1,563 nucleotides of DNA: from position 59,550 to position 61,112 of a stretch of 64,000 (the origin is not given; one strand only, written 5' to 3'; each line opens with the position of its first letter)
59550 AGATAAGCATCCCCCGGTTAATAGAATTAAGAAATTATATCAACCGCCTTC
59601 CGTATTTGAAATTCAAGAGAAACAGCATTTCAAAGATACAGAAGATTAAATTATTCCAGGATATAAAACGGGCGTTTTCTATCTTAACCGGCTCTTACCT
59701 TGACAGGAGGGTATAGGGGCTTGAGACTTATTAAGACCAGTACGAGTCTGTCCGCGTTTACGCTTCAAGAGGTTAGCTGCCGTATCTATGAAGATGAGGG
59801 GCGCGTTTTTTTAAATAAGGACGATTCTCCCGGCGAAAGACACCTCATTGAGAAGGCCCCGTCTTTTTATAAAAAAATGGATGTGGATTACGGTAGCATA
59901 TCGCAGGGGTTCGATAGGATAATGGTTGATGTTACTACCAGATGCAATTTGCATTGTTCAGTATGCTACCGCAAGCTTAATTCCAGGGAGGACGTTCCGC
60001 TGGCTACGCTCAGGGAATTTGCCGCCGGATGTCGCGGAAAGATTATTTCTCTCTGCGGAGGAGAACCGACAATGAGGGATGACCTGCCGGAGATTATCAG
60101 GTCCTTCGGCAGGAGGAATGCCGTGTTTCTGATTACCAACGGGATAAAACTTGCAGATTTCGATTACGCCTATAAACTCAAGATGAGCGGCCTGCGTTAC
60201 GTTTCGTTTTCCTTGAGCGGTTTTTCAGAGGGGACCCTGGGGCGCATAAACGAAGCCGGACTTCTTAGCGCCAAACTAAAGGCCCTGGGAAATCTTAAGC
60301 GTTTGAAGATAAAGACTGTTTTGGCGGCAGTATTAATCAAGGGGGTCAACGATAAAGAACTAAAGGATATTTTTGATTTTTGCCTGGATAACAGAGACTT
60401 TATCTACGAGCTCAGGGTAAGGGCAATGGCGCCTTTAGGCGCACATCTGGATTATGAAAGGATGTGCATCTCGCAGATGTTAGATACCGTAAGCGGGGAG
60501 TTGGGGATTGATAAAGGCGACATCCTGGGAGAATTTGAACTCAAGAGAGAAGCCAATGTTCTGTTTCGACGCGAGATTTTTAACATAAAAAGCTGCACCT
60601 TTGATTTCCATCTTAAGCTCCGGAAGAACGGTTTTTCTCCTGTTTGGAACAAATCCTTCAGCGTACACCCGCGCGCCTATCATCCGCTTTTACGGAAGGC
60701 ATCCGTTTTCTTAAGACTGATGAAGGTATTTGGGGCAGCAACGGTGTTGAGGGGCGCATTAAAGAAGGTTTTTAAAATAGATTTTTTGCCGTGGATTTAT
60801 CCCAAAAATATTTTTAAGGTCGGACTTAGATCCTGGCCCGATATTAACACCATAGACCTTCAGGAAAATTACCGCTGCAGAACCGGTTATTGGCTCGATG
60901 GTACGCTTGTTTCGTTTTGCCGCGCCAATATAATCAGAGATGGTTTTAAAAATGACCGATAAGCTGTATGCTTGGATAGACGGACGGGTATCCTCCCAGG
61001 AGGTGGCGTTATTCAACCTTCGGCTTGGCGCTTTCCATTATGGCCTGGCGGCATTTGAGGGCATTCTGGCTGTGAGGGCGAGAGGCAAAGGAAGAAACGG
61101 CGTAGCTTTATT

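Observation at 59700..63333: Two divergent Tes/COG1964-like radical SAM paralogs bracket a class IV aminotransferase; one keeps the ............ knuckle and the other has lost it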

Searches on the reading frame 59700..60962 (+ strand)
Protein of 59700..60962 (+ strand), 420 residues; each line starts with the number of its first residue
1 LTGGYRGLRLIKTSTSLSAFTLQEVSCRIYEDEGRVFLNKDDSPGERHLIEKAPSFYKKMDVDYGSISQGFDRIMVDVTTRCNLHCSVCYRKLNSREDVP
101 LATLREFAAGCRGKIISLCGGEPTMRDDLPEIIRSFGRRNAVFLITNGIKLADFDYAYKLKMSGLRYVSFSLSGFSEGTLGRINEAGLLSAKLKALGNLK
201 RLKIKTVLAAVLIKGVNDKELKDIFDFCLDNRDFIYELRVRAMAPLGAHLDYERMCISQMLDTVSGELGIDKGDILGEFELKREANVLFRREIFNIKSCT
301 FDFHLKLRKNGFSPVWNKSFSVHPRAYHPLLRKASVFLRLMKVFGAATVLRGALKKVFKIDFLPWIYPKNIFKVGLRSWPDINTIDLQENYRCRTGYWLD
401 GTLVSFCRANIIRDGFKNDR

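Call 3: search_protein_families(library=pfam, proteins=[window:59700-60962:+], max_evalue=0.01)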
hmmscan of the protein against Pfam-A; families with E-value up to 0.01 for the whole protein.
window:59700-60962:+ (420 aa): 1 family
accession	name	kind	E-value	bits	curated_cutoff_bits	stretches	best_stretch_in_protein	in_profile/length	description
PF04055.27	Radical_SAM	-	3.9e-19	69.9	29.5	1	78-228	3-166/166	Radical SAM superfamily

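Call 4: search_protein_families(library=ncbifam, proteins=[window:59700-60962:+], max_evalue=0.01)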
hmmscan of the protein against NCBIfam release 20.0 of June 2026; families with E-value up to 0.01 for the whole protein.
window:59700-60962:+ (420 aa): 39 families (the best 25 are shown)
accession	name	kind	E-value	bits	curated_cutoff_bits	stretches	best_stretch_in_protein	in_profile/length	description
NF045646.2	rSAM_Se_TrsS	equivalog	3.4e-31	108.2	490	1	74-248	88-271/441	radical SAM (seleno)protein TrsS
NF045702.1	rSAM_GDGT_ether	equivalog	1.7e-26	93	450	1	75-248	89-273/486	tetraether lipid synthase Tes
NF001199.0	PRK00164.2-1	equivalog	8.6e-20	71.1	231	1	74-232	14-179/308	GTP 3',8-cyclase MoaA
TIGR02666.1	moaA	equivalog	1.1e-19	70.6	284.05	1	72-232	10-184/336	GTP 3',8-cyclase MoaA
TIGR02668.1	moaA_archaeal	equivalog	1.5e-18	66.9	325.25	1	74-237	12-182/303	GTP 3',8-cyclase MoaA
TIGR04317.1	W_rSAM_matur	equivalog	6.3e-13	48.5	380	1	72-212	4-151/349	tungsten cofactor oxidoreductase radical SAM maturase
TIGR04546.1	rSAM_ahbC_deAc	equivalog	2.1e-12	46.6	650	1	75-228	42-200/390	12,18-didecarboxysiroheme deacetylase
TIGR04054.1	rSAM_NirJ1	equivalog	1.4e-11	43.7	650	1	73-228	37-197/387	putative heme d1 biosynthesis radical SAM protein NirJ1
TIGR04055.1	rSAM_NirJ2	equivalog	4.3e-11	42.9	500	1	77-231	5-164/326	putative heme d1 biosynthesis radical SAM protein NirJ2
NF045703.1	rSAM_Tes_intein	exception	1.1e-10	39.9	1700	1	114-247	645-777/1040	tetraether lipid synthase Tes, intein-containing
TIGR04250.1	SCM_rSAM_ScmE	equivalog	2.1e-10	40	400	1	75-233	6-170/358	SynChlorMet cassette radical SAM/SPASM protein ScmE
TIGR02109.1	PQQ_syn_pqqE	equivalog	3.6e-10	39.3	381.35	1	74-230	9-171/358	pyrroloquinoline quinone biosynthesis protein PqqE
TIGR04347.1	pseudo_SAM_Halo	equivalog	9.6e-10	38.3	525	1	75-230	41-201/390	TIGR04347 family pseudo-SAM/SPASM protein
TIGR03470.1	HpnH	equivalog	1.4e-09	37.4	225.05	1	74-228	30-187/318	adenosyl-hopene transferase HpnH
TIGR04545.1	rSAM_ahbD_hemeb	equivalog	3.1e-09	36.7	500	1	75-230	3-164/339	heme b synthase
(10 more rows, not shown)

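Call 9: search_solved_structures(query=window:59721-60962:+, max_evalue=0.001, show_alignments=2)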
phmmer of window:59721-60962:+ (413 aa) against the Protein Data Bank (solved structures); distinct sequences matched with E-value up to 0.001: 4.
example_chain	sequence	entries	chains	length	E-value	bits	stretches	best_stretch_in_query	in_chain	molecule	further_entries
7tol_A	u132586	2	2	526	1.2e-21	80.1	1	69-235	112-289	glycerol dibiphytanyl glycerol tetraether - macrocyclic archaeol synthase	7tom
2fb2_A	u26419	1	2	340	2.9e-07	32.7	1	67-225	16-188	Molybdenum cofactor biosynthesis protein A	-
1tv7_A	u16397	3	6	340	3.2e-07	32.6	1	67-225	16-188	Molybdenum cofactor biosynthesis protein A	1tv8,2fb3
6c8v_A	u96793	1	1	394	0.00045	22.2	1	67-204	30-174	Coenzyme PQQ synthesis protein E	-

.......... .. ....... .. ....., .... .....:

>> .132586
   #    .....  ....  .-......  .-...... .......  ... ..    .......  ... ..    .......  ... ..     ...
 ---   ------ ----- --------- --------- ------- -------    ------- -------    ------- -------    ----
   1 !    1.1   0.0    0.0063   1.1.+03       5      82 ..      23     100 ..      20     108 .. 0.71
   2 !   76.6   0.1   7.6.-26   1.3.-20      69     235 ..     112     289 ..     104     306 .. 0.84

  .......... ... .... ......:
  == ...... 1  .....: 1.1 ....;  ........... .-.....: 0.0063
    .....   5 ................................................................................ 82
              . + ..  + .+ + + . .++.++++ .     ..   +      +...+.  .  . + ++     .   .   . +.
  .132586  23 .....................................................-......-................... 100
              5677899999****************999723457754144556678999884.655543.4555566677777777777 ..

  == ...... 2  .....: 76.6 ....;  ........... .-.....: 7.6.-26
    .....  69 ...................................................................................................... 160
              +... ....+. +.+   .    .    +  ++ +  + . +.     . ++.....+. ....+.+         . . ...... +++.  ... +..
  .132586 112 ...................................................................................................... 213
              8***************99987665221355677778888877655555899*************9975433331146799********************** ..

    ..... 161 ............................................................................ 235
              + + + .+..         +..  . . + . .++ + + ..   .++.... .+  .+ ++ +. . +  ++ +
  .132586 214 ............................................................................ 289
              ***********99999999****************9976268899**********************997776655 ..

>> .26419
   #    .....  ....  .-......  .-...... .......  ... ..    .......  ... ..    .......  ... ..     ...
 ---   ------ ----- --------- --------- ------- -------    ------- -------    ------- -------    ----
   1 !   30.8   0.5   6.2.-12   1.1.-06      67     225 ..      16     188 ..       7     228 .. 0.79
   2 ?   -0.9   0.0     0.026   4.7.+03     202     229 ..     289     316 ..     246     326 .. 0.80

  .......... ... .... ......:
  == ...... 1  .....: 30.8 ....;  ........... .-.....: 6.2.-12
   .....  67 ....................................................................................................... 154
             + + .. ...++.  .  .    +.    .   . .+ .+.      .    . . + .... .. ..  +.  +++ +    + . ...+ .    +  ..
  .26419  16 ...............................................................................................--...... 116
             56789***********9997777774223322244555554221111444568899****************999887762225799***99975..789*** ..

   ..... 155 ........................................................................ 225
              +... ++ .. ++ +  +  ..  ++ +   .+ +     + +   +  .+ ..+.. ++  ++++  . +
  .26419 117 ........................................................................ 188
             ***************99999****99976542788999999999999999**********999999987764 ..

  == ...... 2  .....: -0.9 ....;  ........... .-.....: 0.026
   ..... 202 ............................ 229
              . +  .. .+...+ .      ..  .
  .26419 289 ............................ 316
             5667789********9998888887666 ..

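Call 16: find_homologous_proteins(query=window:59721-60962:+, max_evalue=0.00001)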
Query window:59721-60962:+ (413 aa): 88 proteins with E <= 0.00001 among 6229 candidates.
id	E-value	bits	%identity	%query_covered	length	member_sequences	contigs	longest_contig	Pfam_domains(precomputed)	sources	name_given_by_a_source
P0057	1.4e-279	944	100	100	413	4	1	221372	PF04055.28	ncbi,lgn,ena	ncbi:MAG: radical SAM protein [Candidatus Omnitrophota bacterium]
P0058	1.4e-161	556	60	100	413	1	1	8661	PF04055.28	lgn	-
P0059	6.2e-151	521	57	100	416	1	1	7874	PF04055.28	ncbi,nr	ncbi:MAG: radical SAM protein [Candidatus Omnitrophica bacterium]|nr:radical SAM protein [Candidatus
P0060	6.0e-146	504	55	98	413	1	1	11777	PF04055.28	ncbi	-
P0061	5.1e-133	462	51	98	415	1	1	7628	PF04055.28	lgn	-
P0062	7.9e-132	458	52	97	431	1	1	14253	PF04055.28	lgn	-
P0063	1.8e-131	457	53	99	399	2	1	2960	PF04055.28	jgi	-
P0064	5.6e-112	392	46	98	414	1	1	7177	PF23545.2,PF04055.28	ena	-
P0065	1.6e-106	375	48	86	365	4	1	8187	PF04055.28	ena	-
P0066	5.7e-106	373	50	84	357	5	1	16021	PF04055.28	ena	-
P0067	4.5e-105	370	49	85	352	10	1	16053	PF04055.28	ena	-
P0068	2.6e-104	367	48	83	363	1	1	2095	PF04055.28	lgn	-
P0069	2.3e-102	361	54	77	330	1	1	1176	PF04055.28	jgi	-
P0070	8.5e-101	356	47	85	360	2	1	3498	PF04055.28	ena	-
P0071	9.3e-101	356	49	84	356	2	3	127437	PF04055.28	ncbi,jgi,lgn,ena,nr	ncbi:MAG TPA: radical SAM protein [Candidatus Omnitrophota bacterium]|nr:radical SAM protein [Candid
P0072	1.8e-100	355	48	85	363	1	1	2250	PF04055.28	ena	-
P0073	2.3e-98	348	49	83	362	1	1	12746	PF04055.28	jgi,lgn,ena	jgi:uncharacterized Fe-S cluster-containing radical SAM superfamily protein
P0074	2.5e-98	348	47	84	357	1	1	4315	PF04055.28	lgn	-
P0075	2.0e-91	325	42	84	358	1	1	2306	PF04055.28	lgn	-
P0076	6.8e-91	323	44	84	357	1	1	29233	PF04055.28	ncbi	-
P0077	9.1e-91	323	46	84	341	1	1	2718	PF04055.28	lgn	-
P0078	7.4e-89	316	44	83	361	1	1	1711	PF04055.28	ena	-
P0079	9.3e-87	309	45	82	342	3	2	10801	PF04055.28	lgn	-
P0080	3.0e-85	304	41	85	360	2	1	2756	PF04055.28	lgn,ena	-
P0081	8.3e-84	300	44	83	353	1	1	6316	PF04055.28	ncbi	-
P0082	1.5e-83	299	43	83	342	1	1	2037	PF04055.28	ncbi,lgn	-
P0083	1.2e-82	296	42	83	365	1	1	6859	PF04055.28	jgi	-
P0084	1.3e-81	293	42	86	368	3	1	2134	PF04055.28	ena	-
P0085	9.3e-81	290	42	83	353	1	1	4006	PF04055.28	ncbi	-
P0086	1.7e-79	285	42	83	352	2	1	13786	PF04055.28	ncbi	-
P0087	5.1e-78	281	41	83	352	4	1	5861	PF04055.28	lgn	-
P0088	1.0e-77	280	39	98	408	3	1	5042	PF04055.28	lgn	-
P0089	7.6e-72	260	35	97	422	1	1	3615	PF23545.2,PF04055.28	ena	-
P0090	1.8e-65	239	36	98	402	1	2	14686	PF04055.28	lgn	-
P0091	4.3e-60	222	34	98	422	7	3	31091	PF04055.28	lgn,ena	-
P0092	2.3e-39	153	30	99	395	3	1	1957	PF23545.2,PF04055.28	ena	-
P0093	4.4e-32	129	33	58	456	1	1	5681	PF23545.2,PF04055.28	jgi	jgi:MoaA/NifB/PqqE/SkfB family radical SAM enzyme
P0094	3.8e-26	110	31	97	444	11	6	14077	PF23545.2,PF04055.28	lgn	-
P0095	4.1e-26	110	27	89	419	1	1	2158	PF23545.2,PF04055.28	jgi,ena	-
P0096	2.9e-22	97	31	82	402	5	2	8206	PF04055.28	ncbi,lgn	-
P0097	8.3e-20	89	29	55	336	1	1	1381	PF04055.28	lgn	-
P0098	4.0e-19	87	39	38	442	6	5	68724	PF23545.2,PF04055.28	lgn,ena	-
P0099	2.1e-18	84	30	62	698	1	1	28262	PF13847.13,PF13489.13,PF13649.13,PF23545.2,PF04055.28,PF01209.25,PF08241.19,PF08242.19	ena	-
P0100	3.4e-18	84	30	64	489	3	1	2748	PF23545.2,PF04055.28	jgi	jgi:7,8-dihydro-6-hydroxymethylpterin dimethyltransferase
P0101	3.5e-18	84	32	51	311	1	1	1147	PF04055.28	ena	-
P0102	4.2e-18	83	32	51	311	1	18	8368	PF04055.28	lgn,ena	-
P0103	4.6e-18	83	34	43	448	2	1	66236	PF23545.2,PF04055.28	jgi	-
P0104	6.8e-18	83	32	50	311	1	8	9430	PF04055.28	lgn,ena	-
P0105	6.8e-18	83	32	50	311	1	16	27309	PF04055.28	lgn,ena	-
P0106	8.1e-18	82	32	50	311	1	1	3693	PF04055.28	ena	-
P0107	8.7e-18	82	32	50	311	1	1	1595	PF04055.28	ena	-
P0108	8.9e-18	82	31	50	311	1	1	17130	PF04055.28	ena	-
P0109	1.0e-17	82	32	50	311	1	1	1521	PF04055.28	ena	-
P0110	1.2e-17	82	32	50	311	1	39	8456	PF04055.28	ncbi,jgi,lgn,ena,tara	jgi:hypothetical protein|tara:strand:- start:476 stop:1411 length:936 start_codon:yes stop_codon:yes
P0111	1.4e-17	82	31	51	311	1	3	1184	PF04055.28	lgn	-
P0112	1.5e-17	81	32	50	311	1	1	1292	PF04055.28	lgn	-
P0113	2.0e-17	81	31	51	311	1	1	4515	PF04055.28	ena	-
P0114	2.1e-17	81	32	50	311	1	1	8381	PF04055.28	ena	-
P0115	2.2e-17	81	31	50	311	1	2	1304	PF04055.28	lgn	-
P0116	3.5e-17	80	34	47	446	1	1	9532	PF23545.2,PF04055.28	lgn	-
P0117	4.0e-17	80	30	50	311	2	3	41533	PF04055.28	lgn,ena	-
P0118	6.5e-17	79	28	83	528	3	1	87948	PF23545.2,PF04055.28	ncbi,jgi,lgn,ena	-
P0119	8.8e-17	79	27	82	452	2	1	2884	PF23545.2,PF04055.28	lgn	-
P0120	2.3e-16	78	29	62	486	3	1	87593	PF23545.2,PF04055.28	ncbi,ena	-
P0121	2.8e-16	77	28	62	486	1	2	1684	PF23545.2,PF04055.28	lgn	-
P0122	3.4e-16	77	32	58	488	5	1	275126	PF23545.2,PF04055.28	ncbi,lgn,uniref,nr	ncbi:hypothetical protein RJ53_00810 [Methanocalculus chunghsingensis]|uniref:Radical SAM core domai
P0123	5.4e-16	76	28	56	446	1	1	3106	PF23545.2,PF04055.28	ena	-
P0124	5.8e-16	76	28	62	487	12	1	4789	PF23545.2,PF04055.28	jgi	jgi:7,8-dihydro-6-hydroxymethylpterin dimethyltransferase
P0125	7.5e-16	76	28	62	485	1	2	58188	PF23545.2,PF04055.28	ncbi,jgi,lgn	ncbi:MAG: radical SAM protein [Methanoregula sp.]|jgi:hypothetical protein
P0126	9.1e-16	76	35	42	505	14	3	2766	PF23545.2,PF04055.28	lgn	-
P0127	1.6e-15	75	34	47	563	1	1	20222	PF23545.2,PF04055.28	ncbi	-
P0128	1.5e-14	72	30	47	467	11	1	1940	PF23545.2,PF04055.28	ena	-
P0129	1.6e-14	72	32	44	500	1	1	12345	PF23545.2,PF04055.28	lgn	-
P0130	2.2e-14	71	26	62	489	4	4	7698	PF23545.2,PF04055.28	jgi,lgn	jgi:uncharacterized radical SAM superfamily Fe-S cluster-containing enzyme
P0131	7.7e-14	69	28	62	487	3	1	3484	PF23545.2,PF04055.28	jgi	jgi:7,8-dihydro-6-hydroxymethylpterin dimethyltransferase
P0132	6.4e-13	66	37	40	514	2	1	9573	PF23545.2,PF04055.28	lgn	-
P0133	1.8e-12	65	31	47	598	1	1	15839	PF23545.2,PF04055.28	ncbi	-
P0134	2.5e-12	64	30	46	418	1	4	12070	PF04055.28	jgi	jgi:hypothetical protein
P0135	2.6e-12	64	27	65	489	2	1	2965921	PF23545.2,PF04055.28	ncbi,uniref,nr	ncbi:radical SAM protein [Methanofollis formosanus]|uniref:Radical SAM protein n=1 Tax=Methanofollis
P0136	3.8e-12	64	30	46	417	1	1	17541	PF04055.28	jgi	jgi:hypothetical protein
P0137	7.4e-12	63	27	58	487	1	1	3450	PF23545.2,PF04055.28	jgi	jgi:uncharacterized radical SAM superfamily Fe-S cluster-containing enzyme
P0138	8.7e-12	63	31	42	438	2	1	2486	PF04055.28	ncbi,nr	ncbi:MAG: radical SAM protein, partial [Methanocorpusculum sp.]|nr:radical SAM protein [Methanocorpu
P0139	1.6e-11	62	30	47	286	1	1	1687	PF04055.28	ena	-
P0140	1.6e-11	62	30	47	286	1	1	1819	PF04055.28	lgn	-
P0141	8.8e-11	59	30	46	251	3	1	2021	PF04055.28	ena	-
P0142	1.2e-9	55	26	47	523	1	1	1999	PF23545.2,PF04055.28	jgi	jgi:hypothetical protein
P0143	5.0e-7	47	33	37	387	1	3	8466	PF13186.12,PF04055.28,PF13353.12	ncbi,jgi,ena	-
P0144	5.3e-7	47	32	36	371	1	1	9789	PF04055.28,PF11946.14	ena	-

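Call 26: find_encoding_contigs(protein=P0057, flank=10000, max_places=3)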
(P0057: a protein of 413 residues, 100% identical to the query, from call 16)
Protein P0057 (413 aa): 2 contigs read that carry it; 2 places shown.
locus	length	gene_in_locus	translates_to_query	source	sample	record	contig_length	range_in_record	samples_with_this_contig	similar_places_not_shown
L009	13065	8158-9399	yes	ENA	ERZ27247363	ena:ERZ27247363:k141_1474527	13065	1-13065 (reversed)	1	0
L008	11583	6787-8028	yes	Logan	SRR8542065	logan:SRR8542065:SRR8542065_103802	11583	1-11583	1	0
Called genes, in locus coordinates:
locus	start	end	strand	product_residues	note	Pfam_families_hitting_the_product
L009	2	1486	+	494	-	?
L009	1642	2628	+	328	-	PF04055:Radical_SAM, PF13186:SPASM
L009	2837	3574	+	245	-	PF00535:Glycos_transf_2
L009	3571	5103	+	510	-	-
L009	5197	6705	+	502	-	PF02310:B12-binding, PF04055:Radical_SAM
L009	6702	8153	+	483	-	PF02310:B12-binding, PF04055:Radical_SAM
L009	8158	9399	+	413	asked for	PF04055:Radical_SAM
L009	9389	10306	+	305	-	PF01063:Aminotran_4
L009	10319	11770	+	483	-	PF23545:Zn_ribbon_HMPTM, PF04055:Radical_SAM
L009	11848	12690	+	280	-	PF01040:UbiA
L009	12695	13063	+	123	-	?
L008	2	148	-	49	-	?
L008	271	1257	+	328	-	PF04055:Radical_SAM, PF13186:SPASM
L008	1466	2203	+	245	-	PF00535:Glycos_transf_2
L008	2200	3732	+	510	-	-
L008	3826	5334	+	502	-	PF02310:B12-binding, PF04055:Radical_SAM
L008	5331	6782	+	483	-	PF02310:B12-binding, PF04055:Radical_SAM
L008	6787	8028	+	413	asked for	PF04055:Radical_SAM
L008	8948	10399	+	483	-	PF23545:Zn_ribbon_HMPTM, PF04055:Radical_SAM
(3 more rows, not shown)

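Call 28: search_solved_structures(query=P0135, max_evalue=1e-20, show_alignments=1)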
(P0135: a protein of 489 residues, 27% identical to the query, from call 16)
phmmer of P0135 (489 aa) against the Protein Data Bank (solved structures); distinct sequences matched with E-value up to 1e-20: 1.
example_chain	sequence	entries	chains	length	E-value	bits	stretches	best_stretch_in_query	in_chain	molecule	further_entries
7tol_A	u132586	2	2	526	2.2e-159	534.6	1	4-487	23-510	glycerol dibiphytanyl glycerol tetraether - macrocyclic archaeol synthase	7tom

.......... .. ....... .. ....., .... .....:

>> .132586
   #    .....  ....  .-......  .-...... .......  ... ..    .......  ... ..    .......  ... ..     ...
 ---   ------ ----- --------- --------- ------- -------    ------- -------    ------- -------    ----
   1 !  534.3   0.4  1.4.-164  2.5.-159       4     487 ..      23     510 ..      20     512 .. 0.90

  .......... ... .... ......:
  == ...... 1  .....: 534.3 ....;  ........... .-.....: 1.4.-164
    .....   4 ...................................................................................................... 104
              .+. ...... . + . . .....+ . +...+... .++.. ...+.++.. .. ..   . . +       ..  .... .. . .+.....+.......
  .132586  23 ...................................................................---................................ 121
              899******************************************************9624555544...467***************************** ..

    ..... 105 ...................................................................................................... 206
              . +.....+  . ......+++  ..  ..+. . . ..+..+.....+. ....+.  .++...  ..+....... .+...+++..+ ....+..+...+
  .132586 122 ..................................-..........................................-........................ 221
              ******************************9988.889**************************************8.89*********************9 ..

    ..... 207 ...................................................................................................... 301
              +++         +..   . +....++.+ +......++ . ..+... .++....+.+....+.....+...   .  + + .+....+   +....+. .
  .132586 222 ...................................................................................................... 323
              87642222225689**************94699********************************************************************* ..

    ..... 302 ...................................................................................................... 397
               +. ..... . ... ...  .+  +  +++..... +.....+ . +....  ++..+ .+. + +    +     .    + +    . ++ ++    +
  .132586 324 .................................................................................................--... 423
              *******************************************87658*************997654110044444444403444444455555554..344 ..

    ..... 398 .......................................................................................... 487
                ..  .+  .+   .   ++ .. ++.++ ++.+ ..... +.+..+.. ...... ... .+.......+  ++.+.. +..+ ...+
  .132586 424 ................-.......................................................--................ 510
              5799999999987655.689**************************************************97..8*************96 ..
